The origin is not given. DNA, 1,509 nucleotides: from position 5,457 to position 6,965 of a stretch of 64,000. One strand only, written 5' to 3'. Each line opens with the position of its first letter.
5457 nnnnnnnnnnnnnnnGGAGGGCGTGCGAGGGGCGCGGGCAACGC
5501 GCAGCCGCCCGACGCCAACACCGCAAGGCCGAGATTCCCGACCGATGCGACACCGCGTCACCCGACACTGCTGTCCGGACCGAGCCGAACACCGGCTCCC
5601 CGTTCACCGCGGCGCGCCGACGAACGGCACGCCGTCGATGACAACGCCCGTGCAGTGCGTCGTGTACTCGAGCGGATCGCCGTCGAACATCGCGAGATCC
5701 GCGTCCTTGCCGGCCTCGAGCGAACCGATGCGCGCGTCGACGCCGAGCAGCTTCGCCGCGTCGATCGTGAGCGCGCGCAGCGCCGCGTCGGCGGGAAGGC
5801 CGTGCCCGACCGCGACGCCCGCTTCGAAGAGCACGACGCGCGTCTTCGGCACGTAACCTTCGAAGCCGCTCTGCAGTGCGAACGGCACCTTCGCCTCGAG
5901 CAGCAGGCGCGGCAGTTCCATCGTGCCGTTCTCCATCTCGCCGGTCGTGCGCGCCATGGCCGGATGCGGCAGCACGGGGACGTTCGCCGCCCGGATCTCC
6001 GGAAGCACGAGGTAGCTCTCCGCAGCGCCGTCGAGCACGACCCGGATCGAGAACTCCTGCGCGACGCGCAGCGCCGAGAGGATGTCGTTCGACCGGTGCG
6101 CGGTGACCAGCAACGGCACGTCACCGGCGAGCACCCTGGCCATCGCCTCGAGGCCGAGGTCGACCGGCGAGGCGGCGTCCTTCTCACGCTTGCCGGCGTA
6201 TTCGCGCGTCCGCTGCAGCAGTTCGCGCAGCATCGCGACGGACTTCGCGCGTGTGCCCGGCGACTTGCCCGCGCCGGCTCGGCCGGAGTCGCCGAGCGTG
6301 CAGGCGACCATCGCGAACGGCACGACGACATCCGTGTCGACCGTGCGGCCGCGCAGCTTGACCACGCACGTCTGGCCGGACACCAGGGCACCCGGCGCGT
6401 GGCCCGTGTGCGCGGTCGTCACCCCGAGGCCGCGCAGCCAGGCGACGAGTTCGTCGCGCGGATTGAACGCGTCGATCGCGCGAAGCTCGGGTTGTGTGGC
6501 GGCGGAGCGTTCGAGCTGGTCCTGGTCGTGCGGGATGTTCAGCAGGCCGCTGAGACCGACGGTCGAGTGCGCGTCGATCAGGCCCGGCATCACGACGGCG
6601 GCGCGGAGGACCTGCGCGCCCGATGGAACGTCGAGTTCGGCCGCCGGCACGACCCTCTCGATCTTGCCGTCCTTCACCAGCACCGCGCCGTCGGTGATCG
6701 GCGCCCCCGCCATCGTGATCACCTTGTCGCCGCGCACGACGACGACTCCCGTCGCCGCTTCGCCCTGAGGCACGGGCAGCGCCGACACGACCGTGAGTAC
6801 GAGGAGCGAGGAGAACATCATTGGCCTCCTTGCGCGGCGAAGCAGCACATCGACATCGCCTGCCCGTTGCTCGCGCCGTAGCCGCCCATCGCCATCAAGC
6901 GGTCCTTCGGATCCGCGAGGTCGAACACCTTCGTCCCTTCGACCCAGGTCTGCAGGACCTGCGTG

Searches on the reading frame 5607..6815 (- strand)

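Call 12: search_protein_families(library=pfam, proteins=[window:5607-6815:-], max_evalue=0.001)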
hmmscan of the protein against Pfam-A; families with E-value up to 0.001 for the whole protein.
window:5607-6815:- (403 aa): 2 families
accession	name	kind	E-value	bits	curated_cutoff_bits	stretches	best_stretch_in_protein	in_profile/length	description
PF01979.26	Amidohydro_1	-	9.7e-13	48.5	25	1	337-385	278-323/345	Amidohydrolase family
PF07969.17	Amidohydro_3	-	1.1e-11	45.4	29.7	1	337-397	404-470/472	Amidohydrolase family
